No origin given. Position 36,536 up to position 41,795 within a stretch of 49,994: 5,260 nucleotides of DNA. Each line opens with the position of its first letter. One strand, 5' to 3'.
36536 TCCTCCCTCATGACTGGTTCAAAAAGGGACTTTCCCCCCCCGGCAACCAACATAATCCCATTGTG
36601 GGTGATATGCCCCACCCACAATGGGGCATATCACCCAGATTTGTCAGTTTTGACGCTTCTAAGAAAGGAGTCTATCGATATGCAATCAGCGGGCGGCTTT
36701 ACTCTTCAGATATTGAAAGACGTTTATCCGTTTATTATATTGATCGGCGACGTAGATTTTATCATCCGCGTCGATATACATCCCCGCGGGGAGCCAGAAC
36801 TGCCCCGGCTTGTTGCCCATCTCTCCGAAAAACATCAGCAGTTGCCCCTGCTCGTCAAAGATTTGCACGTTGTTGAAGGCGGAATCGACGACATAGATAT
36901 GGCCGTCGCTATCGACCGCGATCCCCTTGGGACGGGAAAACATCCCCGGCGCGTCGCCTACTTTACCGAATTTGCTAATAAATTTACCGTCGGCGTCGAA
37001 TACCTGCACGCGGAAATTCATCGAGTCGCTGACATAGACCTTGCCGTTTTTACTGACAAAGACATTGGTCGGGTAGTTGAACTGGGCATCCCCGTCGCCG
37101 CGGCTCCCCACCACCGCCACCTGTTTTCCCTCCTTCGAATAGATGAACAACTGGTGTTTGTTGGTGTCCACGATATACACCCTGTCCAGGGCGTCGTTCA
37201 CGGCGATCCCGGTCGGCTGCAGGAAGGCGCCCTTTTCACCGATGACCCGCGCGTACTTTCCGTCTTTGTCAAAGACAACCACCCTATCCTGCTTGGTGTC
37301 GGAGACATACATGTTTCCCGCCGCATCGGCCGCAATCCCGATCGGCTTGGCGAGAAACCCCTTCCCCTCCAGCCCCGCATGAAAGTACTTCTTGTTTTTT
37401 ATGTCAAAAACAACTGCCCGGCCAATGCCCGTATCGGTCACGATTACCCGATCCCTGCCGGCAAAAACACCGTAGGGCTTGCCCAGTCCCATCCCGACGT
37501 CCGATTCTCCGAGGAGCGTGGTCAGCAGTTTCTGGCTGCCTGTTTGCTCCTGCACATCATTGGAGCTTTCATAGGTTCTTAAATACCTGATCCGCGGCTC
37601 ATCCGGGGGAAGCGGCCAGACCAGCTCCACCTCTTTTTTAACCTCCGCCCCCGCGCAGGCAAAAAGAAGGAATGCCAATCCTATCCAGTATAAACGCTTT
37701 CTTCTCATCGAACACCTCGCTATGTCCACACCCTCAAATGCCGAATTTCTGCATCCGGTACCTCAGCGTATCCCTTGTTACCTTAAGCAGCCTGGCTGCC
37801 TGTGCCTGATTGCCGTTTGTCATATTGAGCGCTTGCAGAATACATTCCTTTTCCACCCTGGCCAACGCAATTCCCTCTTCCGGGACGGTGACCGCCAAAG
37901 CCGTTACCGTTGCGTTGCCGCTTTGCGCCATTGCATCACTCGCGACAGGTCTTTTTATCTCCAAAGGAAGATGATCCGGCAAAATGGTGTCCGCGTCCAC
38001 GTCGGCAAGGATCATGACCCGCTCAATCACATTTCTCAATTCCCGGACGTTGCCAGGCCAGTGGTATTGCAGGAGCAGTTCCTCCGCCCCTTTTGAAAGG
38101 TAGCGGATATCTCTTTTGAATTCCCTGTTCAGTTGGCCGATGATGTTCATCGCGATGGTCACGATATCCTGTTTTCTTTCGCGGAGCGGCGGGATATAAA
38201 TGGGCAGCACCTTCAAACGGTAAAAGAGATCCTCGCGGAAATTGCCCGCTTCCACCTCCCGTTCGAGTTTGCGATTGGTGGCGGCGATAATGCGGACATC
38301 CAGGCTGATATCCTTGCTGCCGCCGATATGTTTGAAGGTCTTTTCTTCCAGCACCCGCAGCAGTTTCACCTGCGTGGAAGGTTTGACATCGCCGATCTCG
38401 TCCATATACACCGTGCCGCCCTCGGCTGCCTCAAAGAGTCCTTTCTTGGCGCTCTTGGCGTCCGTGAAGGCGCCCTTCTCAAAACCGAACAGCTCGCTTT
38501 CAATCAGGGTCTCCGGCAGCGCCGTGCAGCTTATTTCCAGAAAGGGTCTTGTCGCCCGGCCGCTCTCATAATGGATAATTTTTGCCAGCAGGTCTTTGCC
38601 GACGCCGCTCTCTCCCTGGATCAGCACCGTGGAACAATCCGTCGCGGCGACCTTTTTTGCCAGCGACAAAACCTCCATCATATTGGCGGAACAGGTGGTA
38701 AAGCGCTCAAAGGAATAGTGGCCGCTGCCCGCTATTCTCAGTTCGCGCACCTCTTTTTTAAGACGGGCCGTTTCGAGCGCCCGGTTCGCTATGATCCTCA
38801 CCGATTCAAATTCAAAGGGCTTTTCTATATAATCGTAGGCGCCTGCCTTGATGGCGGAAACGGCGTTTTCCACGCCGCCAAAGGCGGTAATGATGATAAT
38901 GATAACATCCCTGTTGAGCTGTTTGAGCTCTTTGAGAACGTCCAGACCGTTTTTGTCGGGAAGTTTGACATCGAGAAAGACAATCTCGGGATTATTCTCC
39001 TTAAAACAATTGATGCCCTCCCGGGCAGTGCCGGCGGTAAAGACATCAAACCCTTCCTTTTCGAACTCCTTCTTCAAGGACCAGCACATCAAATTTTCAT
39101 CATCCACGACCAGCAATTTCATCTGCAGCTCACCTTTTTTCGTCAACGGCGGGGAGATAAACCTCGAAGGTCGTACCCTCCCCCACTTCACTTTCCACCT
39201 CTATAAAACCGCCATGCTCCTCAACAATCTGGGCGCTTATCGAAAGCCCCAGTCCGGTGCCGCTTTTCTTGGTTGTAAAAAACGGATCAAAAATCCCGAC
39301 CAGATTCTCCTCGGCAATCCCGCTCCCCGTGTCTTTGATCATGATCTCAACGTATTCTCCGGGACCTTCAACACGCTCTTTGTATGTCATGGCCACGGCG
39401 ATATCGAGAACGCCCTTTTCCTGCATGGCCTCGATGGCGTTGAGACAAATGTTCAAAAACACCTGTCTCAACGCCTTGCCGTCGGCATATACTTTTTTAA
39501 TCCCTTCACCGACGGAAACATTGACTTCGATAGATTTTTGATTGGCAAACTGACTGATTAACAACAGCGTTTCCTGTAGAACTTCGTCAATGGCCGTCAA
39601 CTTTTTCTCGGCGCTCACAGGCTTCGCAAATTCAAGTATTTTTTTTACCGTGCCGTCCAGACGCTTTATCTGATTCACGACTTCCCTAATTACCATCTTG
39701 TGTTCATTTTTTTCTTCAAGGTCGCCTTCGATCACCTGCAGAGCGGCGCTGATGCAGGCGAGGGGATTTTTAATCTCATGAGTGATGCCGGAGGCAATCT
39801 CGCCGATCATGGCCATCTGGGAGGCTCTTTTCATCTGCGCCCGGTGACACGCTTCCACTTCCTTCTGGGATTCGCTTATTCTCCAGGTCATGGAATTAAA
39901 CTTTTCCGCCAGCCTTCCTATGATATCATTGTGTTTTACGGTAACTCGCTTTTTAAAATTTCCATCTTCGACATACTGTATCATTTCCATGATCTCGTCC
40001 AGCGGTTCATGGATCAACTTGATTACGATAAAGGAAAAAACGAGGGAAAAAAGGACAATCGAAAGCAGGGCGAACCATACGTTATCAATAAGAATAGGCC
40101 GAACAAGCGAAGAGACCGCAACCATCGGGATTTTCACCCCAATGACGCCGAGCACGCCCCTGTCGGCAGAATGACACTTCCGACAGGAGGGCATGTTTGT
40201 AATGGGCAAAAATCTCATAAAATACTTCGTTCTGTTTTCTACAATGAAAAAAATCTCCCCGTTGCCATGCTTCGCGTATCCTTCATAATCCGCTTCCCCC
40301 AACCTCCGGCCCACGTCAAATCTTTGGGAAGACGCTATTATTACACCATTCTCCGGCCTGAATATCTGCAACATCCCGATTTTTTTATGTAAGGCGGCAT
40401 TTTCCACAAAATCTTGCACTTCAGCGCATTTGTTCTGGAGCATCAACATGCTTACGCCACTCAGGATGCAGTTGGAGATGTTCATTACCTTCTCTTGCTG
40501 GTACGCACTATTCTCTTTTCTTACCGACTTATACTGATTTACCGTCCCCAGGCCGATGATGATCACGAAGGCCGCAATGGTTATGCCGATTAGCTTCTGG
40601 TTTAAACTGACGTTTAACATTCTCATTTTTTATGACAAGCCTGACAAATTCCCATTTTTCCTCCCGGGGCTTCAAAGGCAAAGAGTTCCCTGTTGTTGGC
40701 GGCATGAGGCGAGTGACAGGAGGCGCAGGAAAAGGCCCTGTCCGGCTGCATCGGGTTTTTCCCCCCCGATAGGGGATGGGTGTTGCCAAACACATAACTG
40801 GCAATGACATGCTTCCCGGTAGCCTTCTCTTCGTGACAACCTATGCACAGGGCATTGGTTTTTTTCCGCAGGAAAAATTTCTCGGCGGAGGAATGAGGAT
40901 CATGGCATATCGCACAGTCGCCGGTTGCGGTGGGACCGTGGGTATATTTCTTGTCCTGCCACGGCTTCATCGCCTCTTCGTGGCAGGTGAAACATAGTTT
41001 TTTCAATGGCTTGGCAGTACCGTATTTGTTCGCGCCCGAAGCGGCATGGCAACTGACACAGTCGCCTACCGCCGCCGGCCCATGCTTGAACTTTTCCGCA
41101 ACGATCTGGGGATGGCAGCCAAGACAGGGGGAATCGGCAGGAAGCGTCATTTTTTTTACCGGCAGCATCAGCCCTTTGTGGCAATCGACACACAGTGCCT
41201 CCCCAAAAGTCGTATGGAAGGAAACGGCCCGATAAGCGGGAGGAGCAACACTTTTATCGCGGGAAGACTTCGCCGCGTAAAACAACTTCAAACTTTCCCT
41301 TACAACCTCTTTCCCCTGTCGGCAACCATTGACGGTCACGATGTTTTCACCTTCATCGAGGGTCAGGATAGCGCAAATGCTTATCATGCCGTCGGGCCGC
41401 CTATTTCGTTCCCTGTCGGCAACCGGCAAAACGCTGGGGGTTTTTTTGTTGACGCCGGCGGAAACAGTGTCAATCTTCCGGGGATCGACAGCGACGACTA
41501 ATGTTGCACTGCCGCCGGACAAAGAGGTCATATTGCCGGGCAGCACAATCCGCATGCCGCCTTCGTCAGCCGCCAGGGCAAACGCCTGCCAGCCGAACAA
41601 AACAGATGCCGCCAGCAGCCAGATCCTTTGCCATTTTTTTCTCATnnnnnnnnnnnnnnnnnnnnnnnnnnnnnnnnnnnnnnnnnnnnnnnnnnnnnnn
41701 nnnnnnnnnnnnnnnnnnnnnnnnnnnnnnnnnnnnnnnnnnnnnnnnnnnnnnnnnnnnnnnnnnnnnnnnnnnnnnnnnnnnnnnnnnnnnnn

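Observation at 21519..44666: Roughly 23 kb co-directional supercluster: 7 multihaem cytochromes, 3 NHL propellers, PPIase, giant beta-barrel, private CcsBA and a sigma54 two-component system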

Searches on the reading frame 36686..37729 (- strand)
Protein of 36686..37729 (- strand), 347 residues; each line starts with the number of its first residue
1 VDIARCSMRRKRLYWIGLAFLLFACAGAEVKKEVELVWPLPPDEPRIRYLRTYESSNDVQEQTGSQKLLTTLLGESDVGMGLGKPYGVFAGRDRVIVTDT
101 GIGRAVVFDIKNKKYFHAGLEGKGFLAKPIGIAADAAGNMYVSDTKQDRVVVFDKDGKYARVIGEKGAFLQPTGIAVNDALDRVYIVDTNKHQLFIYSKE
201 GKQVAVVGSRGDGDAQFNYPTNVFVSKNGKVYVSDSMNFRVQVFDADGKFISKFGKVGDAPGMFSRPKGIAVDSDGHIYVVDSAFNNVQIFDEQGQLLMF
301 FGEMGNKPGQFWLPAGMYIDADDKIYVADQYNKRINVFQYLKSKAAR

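Call 4: search_protein_families(library=pfam, proteins=[window:36686-37729:-], max_evalue=0.01)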
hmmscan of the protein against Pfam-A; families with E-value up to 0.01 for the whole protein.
window:36686-37729:- (347 aa): 12 families
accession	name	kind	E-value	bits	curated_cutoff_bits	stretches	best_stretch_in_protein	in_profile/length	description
PF01436.27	NHL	-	6.7e-33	111.5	20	4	264-291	1-28/28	NHL repeat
PF17170.10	DUF5128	-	2e-26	93.4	22.9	4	274-338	52-117/321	6-bladed beta-propeller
PF08450.18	SGL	-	4e-13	50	26.3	1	227-298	144-217/246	SMP-30/Gluconolactonase/LRE-like region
PF25021.1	TEN_NHL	-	4.2e-12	46.2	27.1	1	264-303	141-178/357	Teneurin NHL domain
PF02393.21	US22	-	9.2e-08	32.6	35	0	193-235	53-96/124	US22 like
PF01731.26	Arylesterase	-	4.9e-07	30.3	21.3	0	167-200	51-84/86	Arylesterase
PF16288.11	DUF4934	-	8.6e-07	29.4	27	0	242-297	45-100/102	Domain of unknown function (DUF4934)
PF24684.1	Vgb_lyase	-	0.00029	20.2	50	1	83-299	13-215/290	Virginiamycin B lyase family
PF18975.6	DUF5711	-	0.0039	16.9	26.3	1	186-281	60-156/344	Family of unknown function (DUF5711)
PF13449.12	Phytase-like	-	0.0042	17.5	27.6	0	131-169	72-110/284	Esterase-like activity of phytase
PF06739.17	SBBP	-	0.0042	17.4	20.5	0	267-281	15-29/38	Beta-propeller repeat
PF07650.23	KH_2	-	0.0052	17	22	0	135-177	14-54/78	KH domain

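Call 18: search_protein_families(library=ncbifam, proteins=[window:36686-37729:-], max_evalue=0.01)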
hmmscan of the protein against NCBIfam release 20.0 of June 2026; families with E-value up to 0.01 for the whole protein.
window:36686-37729:- (347 aa): 7 families
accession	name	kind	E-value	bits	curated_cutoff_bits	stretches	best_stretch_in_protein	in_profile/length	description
NF035926.1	scyF_NHL_VPEP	equivalog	9.4e-50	169.8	350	3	167-303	149-285/376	scytonemin biosynthesis PEP-CTERM protein ScyF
NF047780.1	LIC12708_fam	subfamily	1.6e-11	43.7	150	2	218-341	57-211/391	LIC_12708 family protein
NF033206.1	ScyE_fam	subfamily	1.3e-09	38.1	80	1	126-297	7-171/333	ScyD/ScyE family protein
TIGR03866.1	PQQ_ABC_repeats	subfamily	1.3e-08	34.3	287.3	1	227-338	9-110/310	PQQ-dependent catabolism-associated beta-propeller protein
TIGR04183.1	Por_Secre_tail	domain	0.00017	21.5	23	0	277-319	12-55/72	T9SS type A sorting domain-containing protein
NF053768.1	CIS12_fam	equivalog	0.0002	20.2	860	1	85-257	90-262/715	CIS12 family contractile injection system protein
NF052280.1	7_blade_YncE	equivalog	0.00048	19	400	0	138-251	139-251/338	7-bladed beta-propeller protein YncE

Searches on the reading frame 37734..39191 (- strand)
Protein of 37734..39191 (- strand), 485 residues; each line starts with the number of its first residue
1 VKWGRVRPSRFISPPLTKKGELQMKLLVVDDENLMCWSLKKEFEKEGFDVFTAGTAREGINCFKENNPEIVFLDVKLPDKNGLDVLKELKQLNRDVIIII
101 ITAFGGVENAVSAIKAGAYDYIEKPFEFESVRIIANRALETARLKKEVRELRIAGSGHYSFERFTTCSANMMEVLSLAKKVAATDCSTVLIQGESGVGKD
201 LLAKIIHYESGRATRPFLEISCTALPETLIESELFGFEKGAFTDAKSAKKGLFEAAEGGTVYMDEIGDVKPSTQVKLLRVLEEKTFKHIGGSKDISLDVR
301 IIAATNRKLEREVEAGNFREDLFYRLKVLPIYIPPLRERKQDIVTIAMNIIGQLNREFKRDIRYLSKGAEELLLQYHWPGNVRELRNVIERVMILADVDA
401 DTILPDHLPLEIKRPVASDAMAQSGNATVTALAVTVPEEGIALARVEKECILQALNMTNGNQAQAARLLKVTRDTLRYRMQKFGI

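Call 4: search_protein_families(library=pfam, proteins=[window:37734-39191:-], max_evalue=0.01)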
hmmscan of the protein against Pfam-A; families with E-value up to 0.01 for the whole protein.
window:37734-39191:- (485 aa): 11 families
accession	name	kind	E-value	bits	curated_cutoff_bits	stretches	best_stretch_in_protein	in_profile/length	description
PF00158.32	Sigma54_activat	-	2.4e-65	219.7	20.2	1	167-331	4-167/168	Sigma-54 interaction domain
PF00072.30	Response_reg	-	3.8e-26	91.9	30.2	1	27-131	2-106/111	Response regulator receiver domain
PF25601.1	AAA_lid_14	-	1.8e-23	82.6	27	1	337-420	1-82/87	AAA+ ATPase lid domain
PF14532.12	Sigma54_activ_2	-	2e-16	60.9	25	1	180-336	15-138/138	Sigma-54 interaction domain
PF02954.25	HTH_8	-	5.6e-15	55.2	22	1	443-483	2-42/42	Bacterial regulatory protein, Fis family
PF07728.20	AAA_5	-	3.3e-08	34.1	22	1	189-308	2-124/139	AAA domain (dynein-related subfamily)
PF07724.20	AAA_2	-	3.9e-06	27.5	27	1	187-314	4-132/166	AAA domain (Cdc48 subfamily)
PF00004.35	AAA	-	4.1e-06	27.7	21.2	1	189-308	1-111/131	ATPase family associated with various cellular activities (AAA)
PF13556.12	HTH_30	-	8.8e-05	22.7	27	1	452-483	5-36/59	PucR C-terminal helix-turn-helix domain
PF23198.2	PDE8A_N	-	0.0026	18.1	29.6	1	22-78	10-65/147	PDE8A-like, N-terminal domain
PF13518.12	HTH_28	-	0.0072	16.8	25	0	447-483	1-36/52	Helix-turn-helix domain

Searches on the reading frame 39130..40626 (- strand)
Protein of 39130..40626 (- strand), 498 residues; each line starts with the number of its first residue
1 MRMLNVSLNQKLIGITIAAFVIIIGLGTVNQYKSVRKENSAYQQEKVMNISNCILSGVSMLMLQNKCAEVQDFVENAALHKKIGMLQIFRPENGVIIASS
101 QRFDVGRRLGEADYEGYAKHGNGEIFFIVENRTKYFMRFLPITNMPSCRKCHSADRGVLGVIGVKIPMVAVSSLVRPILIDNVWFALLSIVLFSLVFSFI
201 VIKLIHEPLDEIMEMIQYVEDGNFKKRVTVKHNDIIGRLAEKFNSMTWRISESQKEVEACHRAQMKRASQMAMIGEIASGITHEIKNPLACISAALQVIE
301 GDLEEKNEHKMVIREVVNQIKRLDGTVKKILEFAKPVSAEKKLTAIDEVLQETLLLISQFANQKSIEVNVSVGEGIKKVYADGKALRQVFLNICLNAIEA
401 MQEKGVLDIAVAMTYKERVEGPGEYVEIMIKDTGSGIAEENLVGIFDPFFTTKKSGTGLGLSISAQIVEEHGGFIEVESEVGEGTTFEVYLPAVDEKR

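Call 4: search_protein_families(library=pfam, proteins=[window:39130-40626:-], max_evalue=0.01)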
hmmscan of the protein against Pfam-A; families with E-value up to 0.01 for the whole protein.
window:39130-40626:- (498 aa): 4 families
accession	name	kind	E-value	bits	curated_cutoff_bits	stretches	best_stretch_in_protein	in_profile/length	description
PF02518.31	HATPase_c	-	7e-26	91.3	26.4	1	382-493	2-109/111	Histidine kinase-, DNA gyrase B-, and HSP90-like ATPase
PF00512.31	HisKA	-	1.8e-09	37.9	26.9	1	275-335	3-62/66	His Kinase A (phospho-acceptor) domain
PF00672.30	HAMP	-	0.0001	23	25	1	201-246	2-47/53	HAMP domain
PF21563.3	Mcp40H-20_sensor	-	0.0012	19.5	27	0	54-163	3-106/112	Methyl-accepting chemotaxis sensory transducer, class 40H, sensor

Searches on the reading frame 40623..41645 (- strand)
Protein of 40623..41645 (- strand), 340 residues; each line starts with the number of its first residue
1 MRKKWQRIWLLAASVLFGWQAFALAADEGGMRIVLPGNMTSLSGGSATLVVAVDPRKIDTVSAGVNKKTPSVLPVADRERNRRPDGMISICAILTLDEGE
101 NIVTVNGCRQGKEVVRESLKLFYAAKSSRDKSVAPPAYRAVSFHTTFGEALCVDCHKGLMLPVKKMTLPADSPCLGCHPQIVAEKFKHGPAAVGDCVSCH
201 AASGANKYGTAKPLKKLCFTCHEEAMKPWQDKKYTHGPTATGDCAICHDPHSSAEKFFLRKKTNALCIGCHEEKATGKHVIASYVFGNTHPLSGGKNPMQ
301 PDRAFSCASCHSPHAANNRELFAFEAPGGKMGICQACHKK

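Call 4: search_protein_families(library=pfam, proteins=[window:40623-41645:-], max_evalue=0.01)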
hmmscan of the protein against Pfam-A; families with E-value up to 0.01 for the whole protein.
window:40623-41645:- (340 aa): 5 families
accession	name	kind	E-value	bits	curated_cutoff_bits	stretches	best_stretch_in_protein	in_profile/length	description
PF09699.15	Paired_CXXCH_1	-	7.1e-31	106.1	20.6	3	236-275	1-40/41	Doubled CXXCH motif (Paired_CXXCH_1)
PF14537.11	Cytochrom_c3_2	-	1.5e-09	38.7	25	2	243-339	8-79/79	Cytochrome c3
PF14522.11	Cytochrome_C7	-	2.7e-09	37.1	24.8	1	190-249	10-67/67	Cytochrome c7 and related cytochrome c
PF22113.1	Mtrc-MtrF_II-IV_dom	-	6.5e-09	36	30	1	173-316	8-168/176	Outer membrane cytochrome MtrC/MtrF-like, domains II/IV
PF02085.21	Cytochrom_CIII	-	0.00011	22.9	22.9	0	185-271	22-101/101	Class III cytochrome C family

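Call 18: search_protein_families(library=ncbifam, proteins=[window:40623-41645:-], max_evalue=0.01)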
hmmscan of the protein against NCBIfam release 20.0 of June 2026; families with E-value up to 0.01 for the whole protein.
window:40623-41645:- (340 aa): 7 families
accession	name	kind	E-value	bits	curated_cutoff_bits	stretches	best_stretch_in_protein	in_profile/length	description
TIGR01905.1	paired_CXXCH_1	subfamily_domain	2.1e-28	97.9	25.2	3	236-275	1-40/41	doubled CXXCH domain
TIGR03508.1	decahem_SO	subfamily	3.8e-19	69.2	192.2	1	148-280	93-228/258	DmsE family decaheme c-type cytochrome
NF041028.1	decahem_GSU2203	exception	3.7e-16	59.2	325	2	149-273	125-254/317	GSU2203 family decaheme c-type cytochrome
NF008659.0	PRK11659.1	equivalog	0.00022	21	184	0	151-279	48-175/188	cytochrome c nitrite reductase pentaheme subunit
TIGR03507.1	decahem_SO1788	subfamily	0.00025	19.7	209.3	1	190-254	240-308/672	OmcA/MtrC family decaheme c-type cytochrome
TIGR03146.1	cyt_nit_nrfB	equivalog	0.00069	19.9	166.6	0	152-273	14-143/145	cytochrome c nitrite reductase pentaheme subunit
NF045722.1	c3_cytochr_TmcA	equivalog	0.004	17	114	0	218-277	60-116/125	acidic tetraheme cytochrome c3 TmcA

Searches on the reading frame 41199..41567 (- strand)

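Call 80: search_protein_families(library=pfam, proteins=[window:41199-41567:-], max_evalue=10)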
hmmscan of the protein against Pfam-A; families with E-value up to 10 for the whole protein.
seq(123 aa): 1 family
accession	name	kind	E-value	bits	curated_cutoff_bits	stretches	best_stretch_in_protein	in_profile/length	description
PF14847.12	Ras_bdg_2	-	0.14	13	27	1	69-102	6-39/100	Ras-binding domain of Byr2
